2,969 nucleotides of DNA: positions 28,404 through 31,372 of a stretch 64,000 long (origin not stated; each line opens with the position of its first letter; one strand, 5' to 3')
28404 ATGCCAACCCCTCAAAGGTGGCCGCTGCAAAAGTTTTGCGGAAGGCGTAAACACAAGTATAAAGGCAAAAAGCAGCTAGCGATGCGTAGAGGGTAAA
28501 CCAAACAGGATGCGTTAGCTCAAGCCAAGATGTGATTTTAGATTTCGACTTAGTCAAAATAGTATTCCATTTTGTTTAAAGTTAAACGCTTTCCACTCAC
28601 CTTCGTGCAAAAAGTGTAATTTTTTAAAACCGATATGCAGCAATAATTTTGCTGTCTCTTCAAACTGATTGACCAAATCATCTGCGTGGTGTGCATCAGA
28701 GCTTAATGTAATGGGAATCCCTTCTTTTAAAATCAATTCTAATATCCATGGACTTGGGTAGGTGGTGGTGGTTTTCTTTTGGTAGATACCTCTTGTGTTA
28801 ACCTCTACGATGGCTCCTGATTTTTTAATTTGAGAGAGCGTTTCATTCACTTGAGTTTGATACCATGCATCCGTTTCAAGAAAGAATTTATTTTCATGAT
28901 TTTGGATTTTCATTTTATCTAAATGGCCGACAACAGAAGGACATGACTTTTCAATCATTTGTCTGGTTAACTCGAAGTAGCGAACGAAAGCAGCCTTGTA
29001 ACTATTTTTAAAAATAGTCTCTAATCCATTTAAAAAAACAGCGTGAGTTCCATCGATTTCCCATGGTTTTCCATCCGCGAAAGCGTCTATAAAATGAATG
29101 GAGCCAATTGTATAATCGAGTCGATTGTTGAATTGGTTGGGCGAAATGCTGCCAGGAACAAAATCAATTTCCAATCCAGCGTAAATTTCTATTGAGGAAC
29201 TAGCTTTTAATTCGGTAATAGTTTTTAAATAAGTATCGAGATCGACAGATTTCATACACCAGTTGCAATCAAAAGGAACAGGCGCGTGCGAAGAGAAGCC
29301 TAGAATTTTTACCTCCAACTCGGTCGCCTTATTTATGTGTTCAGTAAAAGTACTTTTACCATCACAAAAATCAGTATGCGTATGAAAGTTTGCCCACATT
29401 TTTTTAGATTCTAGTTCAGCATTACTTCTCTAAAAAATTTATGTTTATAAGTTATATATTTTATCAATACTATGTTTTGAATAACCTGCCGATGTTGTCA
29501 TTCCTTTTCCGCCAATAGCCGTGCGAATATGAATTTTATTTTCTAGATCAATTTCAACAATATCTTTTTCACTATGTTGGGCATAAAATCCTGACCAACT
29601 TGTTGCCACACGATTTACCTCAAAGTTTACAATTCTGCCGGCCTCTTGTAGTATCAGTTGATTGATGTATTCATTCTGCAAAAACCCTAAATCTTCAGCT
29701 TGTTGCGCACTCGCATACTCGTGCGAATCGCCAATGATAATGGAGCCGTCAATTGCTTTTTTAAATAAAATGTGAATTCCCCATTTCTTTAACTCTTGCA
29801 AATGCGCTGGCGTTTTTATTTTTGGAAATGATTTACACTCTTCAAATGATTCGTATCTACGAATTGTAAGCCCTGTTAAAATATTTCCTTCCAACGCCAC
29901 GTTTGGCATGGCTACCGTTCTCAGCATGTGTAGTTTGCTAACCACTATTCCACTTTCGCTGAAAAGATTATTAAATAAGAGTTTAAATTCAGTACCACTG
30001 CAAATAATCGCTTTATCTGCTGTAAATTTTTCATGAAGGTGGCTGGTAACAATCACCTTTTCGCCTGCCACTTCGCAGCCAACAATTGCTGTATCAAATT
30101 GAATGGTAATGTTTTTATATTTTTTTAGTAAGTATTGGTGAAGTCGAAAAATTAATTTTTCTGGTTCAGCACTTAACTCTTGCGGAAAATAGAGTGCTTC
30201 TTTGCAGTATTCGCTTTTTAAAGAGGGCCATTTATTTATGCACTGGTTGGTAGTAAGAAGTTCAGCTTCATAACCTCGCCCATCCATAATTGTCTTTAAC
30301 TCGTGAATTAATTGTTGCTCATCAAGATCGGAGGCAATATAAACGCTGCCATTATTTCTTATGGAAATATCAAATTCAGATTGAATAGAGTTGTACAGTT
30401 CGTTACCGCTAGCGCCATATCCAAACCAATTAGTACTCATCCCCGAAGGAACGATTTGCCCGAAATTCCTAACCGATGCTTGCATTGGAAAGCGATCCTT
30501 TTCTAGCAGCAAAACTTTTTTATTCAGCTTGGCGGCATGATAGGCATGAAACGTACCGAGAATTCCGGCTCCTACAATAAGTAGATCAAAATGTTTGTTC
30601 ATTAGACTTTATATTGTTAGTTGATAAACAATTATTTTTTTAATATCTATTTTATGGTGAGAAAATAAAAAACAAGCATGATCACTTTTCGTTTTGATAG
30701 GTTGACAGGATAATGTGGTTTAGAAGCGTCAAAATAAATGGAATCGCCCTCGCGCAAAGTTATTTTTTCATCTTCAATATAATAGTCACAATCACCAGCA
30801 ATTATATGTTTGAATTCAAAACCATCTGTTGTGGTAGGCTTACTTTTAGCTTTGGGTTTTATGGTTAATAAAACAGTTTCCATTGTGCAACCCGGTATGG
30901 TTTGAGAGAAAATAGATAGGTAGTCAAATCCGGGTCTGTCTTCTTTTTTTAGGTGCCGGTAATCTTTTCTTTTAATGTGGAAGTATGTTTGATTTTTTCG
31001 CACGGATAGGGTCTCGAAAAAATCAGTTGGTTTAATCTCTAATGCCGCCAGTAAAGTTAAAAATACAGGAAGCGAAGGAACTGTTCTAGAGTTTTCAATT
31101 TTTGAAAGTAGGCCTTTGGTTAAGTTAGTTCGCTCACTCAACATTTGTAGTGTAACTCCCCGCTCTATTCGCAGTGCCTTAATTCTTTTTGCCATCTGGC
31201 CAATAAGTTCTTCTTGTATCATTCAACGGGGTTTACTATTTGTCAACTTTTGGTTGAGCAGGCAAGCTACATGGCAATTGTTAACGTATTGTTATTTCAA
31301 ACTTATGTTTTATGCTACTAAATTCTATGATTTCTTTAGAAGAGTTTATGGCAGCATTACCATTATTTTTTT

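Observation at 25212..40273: Phosphonate-catabolism genes placed back-to-back with a SusC/SusD pair and two secreted phosphoesterases: a candidate organophosphorus utilisation locus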

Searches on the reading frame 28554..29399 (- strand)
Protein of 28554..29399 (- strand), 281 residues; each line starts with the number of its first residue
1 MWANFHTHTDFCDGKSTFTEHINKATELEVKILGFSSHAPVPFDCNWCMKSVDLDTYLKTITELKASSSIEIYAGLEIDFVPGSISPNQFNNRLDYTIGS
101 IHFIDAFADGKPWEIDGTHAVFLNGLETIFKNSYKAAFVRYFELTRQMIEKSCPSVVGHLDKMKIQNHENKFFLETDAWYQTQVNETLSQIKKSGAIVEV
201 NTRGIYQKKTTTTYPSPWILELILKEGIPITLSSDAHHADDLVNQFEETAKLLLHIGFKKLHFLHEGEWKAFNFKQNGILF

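Call 3: search_protein_families(library=pfam, proteins=[window:28554-29399:-])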
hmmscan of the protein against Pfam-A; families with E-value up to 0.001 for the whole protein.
window:28554-29399:- (281 aa): 1 family
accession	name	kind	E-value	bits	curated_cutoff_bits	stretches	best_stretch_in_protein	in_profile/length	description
PF02811.25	PHP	-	2.2e-17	64.3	26.4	1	5-202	2-163/164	PHP domain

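Call 5: search_protein_families(library=ncbifam, proteins=[window:28554-29399:-], max_evalue=0.001)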
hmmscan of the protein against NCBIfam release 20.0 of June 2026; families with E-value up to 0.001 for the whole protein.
window:28554-29399:- (281 aa): 11 families
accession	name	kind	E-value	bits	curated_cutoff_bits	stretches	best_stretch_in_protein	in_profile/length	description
TIGR01856.1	hisJ_fam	subfamily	9.4e-40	136.9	90.2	1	4-249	2-250/252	histidinol-phosphatase HisJ family protein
NF005596.0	PRK07328.1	subfamily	2.2e-38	132.2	202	1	3-272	4-266/269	histidinol-phosphatase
NF005996.1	PRK08123.1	equivalog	1.5e-32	112.9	133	1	6-248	4-260/262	histidinol-phosphatase HisJ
NF005235.0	PRK06740.1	equivalog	1.7e-18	67.2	442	1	53-262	120-319/335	histidinol phosphate phosphatase domain-containing protein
NF004086.0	PRK05588.1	equivalog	6e-14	52.7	321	1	5-263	4-246/255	histidinol phosphate phosphatase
NF006251.0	PRK08392.1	equivalog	6.3e-14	52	212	1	4-103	3-96/216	hypothetical protein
NF006702.0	PRK09248.1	domain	1.7e-10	40.8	264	1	178-266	136-223/246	PHP domain-containing protein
NF005597.0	PRK07329.1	equivalog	1.2e-08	34.8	303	1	6-265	7-249/257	hypothetical protein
NF004981.0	PRK06361.1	equivalog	1.8e-06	27.5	117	1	4-84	3-77/217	histidinol phosphate phosphatase domain-containing protein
NF005928.0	PRK07945.1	equivalog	2.3e-06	27.2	250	1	4-102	101-201/337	PHP domain-containing protein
NF006375.0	PRK08609.1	equivalog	9.4e-06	24.5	426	1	3-102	337-438/571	DNA polymerase/3'-5' exonuclease PolX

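Call 66: search_solved_structures(query=window:28554-29399:-, max_evalue=0.001)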
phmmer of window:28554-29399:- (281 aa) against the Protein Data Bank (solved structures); distinct sequences matched with E-value up to 0.001: 2.
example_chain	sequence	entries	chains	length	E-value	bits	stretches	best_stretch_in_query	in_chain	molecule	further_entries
2yxo_A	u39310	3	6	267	1.3e-17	67.5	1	4-272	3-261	Histidinol phosphatase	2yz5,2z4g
3dcp_A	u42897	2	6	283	9.6e-11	45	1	4-248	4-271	Histidinol-phosphatase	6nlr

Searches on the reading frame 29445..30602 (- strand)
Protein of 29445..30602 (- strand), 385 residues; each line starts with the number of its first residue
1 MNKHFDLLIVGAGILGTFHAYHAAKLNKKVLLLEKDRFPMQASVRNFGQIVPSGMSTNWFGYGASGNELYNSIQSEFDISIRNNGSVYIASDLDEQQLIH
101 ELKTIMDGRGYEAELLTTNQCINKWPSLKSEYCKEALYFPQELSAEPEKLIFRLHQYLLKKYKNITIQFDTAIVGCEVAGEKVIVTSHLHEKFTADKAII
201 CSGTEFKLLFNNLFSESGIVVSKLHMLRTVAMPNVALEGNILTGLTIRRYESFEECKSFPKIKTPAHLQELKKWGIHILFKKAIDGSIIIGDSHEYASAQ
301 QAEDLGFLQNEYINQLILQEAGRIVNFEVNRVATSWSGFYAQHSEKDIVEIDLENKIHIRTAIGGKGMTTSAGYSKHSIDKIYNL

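Call 3: search_protein_families(library=pfam, proteins=[window:29445-30602:-])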
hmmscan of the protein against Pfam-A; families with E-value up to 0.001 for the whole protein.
window:29445-30602:- (385 aa): 5 families
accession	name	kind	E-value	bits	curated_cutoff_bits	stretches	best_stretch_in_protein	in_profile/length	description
PF01266.30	DAO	-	1.4e-31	110.8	27.9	1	6-376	1-348/353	FAD dependent oxidoreductase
PF13450.12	NAD_binding_8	-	9.6e-05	23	21.9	1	9-39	1-31/68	NAD(P)-binding Rossmann-like domain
PF07992.20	Pyr_redox_2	-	0.00025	21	26.1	0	7-45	145-183/291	Pyridine nucleotide-disulphide oxidoreductase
PF12831.13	FAD_oxidored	-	0.00047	20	27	0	6-180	1-118/416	FAD dependent oxidoreductase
PF03486.20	HI0933_like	-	0.00097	19.1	50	0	6-37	2-33/244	HI0933-like protein Rossmann domain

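Call 5: search_protein_families(library=ncbifam, proteins=[window:29445-30602:-], max_evalue=0.001)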
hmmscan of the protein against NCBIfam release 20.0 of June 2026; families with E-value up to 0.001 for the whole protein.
window:29445-30602:- (385 aa): 15 families
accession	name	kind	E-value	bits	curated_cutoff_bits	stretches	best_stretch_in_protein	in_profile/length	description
TIGR03364.1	HpnW_proposed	hypoth_equivalog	5.7e-98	328.3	285.1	1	6-376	2-364/365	TIGR03364 family FAD-dependent oxidoreductase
TIGR02352.1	thiamin_ThiO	equivalog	4.5e-16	58.9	250.8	1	8-228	2-229/351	glycine oxidase ThiO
TIGR01377.1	soxA_mon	subfamily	1.6e-12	46.9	479.65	1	5-209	1-203/381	amino oxidase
NF001933.0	PRK00711.1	subfamily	4.8e-12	45.6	383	1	81-213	132-264/429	D-amino acid dehydrogenase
NF008425.0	PRK11259.1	equivalog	2.6e-10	39.8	257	1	2-212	2-211/377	N-methyl-L-tryptophan oxidase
NF033460.1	glycerol3P_ox_II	equivalog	5e-10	39.1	460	1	5-203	2-205/361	type 2 glycerol-3-phosphate oxidase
TIGR03197.1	MnmC_Cterm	equivalog_domain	5.5e-09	35.6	174.2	1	7-210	2-207/400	FAD-dependent 5-carboxymethylaminomethyl-2-thiouridine(34) oxidoreductase MnmC1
NF008726.1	PRK11728.1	equivalog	1.5e-06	27.4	299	1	6-204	2-200/389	L-2-hydroxyglutarate oxidase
NF009074.0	PRK12409.1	equivalog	1.8e-06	27.4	494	0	7-53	4-51/410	D-amino acid dehydrogenase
TIGR02032.1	GG-red-SF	subfamily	2.2e-05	24.3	158.8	1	5-40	1-36/297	geranylgeranyl reductase family protein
TIGR00031.1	UDP-GALP_mutase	equivalog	4.3e-05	22.7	303.75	1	5-36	2-33/378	UDP-galactopyranose mutase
NF050086.1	pipecolate_AmaA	exception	9.8e-05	21.2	600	0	3-50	24-71/425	L-pipecolate oxidase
TIGR01350.1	lipoamide_DH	equivalog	0.00012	21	408.8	0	4-37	1-34/461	dihydrolipoyl dehydrogenase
NF002480.1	PRK01747.1-1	equivalog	0.00071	18.1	540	0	6-209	250-455/645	bifunctional tRNA (5-methylaminomethyl-2-thiouridine)(34)-methyltransferase MnmC2/FAD-dependent 5-carboxymethylaminomethyl-2-thiouridine(34)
NF053717.1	VnlPnlRedVprA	equivalog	0.00082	18.3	600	0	2-37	4-39/481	vinyl phenol reductase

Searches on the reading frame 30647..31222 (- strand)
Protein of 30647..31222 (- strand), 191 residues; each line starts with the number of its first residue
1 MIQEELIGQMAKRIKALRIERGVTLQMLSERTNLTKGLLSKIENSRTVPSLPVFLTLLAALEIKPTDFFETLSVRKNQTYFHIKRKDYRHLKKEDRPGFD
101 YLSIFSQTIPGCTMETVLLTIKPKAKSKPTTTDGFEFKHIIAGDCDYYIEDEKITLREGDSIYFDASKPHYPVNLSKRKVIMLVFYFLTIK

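Call 3: search_protein_families(library=pfam, proteins=[window:30647-31222:-])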
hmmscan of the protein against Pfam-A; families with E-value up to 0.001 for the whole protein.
window:30647-31222:- (191 aa): 6 families
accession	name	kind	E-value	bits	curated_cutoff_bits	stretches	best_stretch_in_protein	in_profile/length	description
PF07883.17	Cupin_2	-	1.7e-11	44.1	27.2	1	118-186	2-70/70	Cupin domain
PF12844.13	HTH_19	-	9.3e-11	41.9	30.2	1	12-69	2-59/64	Helix-turn-helix domain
PF01381.28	HTH_3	-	5.4e-10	39.6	23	1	14-68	1-55/55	Helix-turn-helix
PF13560.12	HTH_31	-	6.8e-09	36.3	27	1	9-64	1-57/64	Helix-turn-helix domain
PF13443.12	HTH_26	-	1.5e-06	28.8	22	1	13-70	1-59/63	Cro/C1-type HTH DNA-binding domain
PF13413.12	HTH_25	-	0.00041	20.5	24.6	1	15-46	3-34/62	Helix-turn-helix domain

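Call 5: search_protein_families(library=ncbifam, proteins=[window:30647-31222:-], max_evalue=0.001)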
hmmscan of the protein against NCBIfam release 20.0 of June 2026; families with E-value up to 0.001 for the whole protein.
window:30647-31222:- (191 aa): 5 families
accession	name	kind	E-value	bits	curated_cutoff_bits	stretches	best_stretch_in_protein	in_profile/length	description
NF007408.0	PRK09943.1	equivalog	2.8e-07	30.3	211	1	9-178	7-172/185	HTH-type transcriptional regulator PuuR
TIGR00270.2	TIGR00270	equivalog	0.00014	21.7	110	1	4-66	70-132/159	multiprotein bridging factor aMBF1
NF006015.0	PRK08154.1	subfamily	0.00051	19.3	204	1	4-71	25-92/314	anaerobic benzoate catabolism transcriptional regulator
NF041951.1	phage_RstR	subfamily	0.00053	20.2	80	1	10-96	3-89/108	RstR family transcriptional repressor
NF052239.1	antitox_spr1629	equivalog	0.0007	18.8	335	1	12-94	5-86/377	spr1629 family repressor/antitoxin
